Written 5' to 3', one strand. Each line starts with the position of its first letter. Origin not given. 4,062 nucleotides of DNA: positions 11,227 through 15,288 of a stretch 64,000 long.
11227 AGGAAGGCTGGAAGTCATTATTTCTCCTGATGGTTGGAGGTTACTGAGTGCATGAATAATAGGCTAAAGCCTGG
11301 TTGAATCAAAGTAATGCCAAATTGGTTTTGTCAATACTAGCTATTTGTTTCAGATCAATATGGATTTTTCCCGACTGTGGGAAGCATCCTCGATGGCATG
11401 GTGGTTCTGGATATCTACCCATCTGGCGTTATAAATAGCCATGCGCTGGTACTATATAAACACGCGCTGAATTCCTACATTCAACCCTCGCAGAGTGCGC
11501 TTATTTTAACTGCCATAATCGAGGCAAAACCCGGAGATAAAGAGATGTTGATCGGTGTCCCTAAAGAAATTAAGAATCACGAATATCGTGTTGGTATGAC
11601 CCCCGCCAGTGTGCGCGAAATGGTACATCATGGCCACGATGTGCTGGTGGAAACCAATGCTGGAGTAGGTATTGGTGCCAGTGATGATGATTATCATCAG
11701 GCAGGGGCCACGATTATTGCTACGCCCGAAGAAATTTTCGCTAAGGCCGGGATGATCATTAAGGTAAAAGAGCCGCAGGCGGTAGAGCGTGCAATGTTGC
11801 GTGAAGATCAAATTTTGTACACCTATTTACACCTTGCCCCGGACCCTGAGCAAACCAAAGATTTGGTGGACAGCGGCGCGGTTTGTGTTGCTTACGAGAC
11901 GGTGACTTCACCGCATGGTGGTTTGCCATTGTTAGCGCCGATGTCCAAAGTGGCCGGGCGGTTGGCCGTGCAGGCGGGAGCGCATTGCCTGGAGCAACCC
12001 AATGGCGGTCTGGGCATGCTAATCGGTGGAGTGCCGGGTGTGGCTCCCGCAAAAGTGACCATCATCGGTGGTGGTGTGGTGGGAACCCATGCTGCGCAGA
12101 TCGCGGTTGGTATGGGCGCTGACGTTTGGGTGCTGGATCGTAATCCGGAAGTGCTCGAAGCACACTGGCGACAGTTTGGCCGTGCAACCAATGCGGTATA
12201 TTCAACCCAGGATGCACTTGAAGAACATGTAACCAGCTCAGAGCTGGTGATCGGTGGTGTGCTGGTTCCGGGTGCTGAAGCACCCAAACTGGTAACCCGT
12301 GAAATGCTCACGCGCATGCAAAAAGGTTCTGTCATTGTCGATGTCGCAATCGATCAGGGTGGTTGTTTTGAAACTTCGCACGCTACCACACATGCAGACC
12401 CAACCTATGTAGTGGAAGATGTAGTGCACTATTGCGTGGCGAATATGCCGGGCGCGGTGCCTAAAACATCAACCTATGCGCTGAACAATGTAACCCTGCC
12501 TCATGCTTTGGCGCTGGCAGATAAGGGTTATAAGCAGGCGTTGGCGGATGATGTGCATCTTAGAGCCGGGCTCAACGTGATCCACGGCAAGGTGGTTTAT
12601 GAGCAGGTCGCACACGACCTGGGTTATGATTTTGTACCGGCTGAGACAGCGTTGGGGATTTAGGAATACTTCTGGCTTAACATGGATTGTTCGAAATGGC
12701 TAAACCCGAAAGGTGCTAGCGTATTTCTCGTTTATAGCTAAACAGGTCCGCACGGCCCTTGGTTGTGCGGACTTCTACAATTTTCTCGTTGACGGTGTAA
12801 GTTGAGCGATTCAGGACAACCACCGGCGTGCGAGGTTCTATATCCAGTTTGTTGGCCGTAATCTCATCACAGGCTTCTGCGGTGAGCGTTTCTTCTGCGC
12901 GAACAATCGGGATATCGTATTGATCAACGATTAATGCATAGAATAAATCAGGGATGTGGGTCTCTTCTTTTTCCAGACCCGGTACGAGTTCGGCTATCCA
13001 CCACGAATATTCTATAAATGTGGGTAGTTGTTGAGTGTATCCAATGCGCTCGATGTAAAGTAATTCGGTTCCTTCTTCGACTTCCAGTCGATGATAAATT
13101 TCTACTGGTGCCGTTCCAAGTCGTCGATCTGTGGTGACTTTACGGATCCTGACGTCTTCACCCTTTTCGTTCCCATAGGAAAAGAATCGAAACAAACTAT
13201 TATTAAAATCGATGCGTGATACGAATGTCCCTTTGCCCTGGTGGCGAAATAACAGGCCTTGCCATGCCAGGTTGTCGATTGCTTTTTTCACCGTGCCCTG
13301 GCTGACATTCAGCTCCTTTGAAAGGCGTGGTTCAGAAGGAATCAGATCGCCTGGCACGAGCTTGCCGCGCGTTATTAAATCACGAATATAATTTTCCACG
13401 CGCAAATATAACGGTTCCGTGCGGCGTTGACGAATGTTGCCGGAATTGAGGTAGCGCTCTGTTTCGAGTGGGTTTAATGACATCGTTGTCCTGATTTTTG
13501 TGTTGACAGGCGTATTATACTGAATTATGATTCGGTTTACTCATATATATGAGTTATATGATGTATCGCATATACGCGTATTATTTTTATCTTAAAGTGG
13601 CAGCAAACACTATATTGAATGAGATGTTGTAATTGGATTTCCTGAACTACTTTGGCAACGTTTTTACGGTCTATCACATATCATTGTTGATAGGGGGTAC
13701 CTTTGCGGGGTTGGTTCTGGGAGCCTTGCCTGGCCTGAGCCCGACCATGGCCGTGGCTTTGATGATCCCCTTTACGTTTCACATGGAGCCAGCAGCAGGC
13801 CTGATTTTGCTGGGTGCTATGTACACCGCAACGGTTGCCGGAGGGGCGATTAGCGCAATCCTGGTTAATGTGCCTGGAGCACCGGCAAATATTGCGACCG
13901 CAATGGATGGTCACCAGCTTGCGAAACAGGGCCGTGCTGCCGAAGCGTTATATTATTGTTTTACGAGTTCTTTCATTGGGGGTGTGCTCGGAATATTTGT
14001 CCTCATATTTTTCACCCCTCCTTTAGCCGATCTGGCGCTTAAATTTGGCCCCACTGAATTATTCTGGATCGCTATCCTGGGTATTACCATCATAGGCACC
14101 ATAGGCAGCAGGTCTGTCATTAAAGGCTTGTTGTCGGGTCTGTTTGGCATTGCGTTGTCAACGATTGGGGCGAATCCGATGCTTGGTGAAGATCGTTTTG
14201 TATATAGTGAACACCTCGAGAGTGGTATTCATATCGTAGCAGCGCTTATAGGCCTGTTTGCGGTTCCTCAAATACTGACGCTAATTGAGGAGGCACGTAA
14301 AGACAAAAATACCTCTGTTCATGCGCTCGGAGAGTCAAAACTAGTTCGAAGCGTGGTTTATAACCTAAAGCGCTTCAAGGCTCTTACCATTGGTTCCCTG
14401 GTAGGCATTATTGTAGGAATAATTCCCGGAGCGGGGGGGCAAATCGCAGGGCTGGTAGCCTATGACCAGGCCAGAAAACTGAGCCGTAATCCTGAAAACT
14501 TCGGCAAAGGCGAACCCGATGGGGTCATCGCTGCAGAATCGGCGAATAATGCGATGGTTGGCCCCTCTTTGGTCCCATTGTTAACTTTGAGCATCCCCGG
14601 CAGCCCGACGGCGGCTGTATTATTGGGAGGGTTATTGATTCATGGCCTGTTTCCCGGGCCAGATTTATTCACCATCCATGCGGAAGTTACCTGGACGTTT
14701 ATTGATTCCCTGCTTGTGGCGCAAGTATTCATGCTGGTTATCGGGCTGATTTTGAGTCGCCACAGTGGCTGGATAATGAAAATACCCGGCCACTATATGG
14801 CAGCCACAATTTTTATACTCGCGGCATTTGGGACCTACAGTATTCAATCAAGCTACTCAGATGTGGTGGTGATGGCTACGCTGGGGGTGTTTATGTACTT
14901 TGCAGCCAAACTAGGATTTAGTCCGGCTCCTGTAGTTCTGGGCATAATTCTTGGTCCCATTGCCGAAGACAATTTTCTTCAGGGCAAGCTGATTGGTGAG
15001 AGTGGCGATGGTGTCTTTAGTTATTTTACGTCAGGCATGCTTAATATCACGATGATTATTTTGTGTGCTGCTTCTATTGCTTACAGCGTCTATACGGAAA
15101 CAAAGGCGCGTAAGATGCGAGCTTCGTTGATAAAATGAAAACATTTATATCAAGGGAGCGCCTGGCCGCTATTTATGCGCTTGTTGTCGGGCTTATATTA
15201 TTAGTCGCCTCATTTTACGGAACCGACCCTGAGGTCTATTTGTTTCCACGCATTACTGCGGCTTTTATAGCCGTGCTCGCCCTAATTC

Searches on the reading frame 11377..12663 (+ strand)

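Call 83: search_protein_families(library=pfam, proteins=[window:11377-12663:+], max_evalue=0.00001)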
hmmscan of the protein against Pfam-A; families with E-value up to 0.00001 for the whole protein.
window:11377-12663:+ (428 aa): 5 families
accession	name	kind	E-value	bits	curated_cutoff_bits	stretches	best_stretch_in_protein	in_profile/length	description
PF01262.27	AlaDh_PNT_C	-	8.3e-85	284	23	1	197-408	1-213/214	Alanine dehydrogenase/PNT, C-terminal domain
PF05222.21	AlaDh_PNT_N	-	5.1e-48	163.2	30.4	1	60-193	1-136/136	Alanine dehydrogenase/PNT, N-terminal domain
PF02826.25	2-Hacid_dh_C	-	5.8e-07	29.5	25.1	1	224-324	36-127/178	D-isomer specific 2-hydroxyacid dehydrogenase, NAD binding domain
PF03446.21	NAD_binding_2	-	1.1e-06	29.1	21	0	226-323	1-92/161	NAD binding domain of 6-phosphogluconate dehydrogenase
PF07992.20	Pyr_redox_2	-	4.1e-06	26.9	26.1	1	223-272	141-190/291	Pyridine nucleotide-disulphide oxidoreductase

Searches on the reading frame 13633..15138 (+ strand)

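Call 83: search_protein_families(library=pfam, proteins=[window:13633-15138:+], max_evalue=0.00001)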
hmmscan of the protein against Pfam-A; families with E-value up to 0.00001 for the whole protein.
window:13633-15138:+ (501 aa): 1 family
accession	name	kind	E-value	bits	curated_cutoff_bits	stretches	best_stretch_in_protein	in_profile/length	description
PF01970.21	TctA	-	1.6e-135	452.4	28.9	1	18-436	3-423/423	Tripartite tricarboxylate transporter TctA family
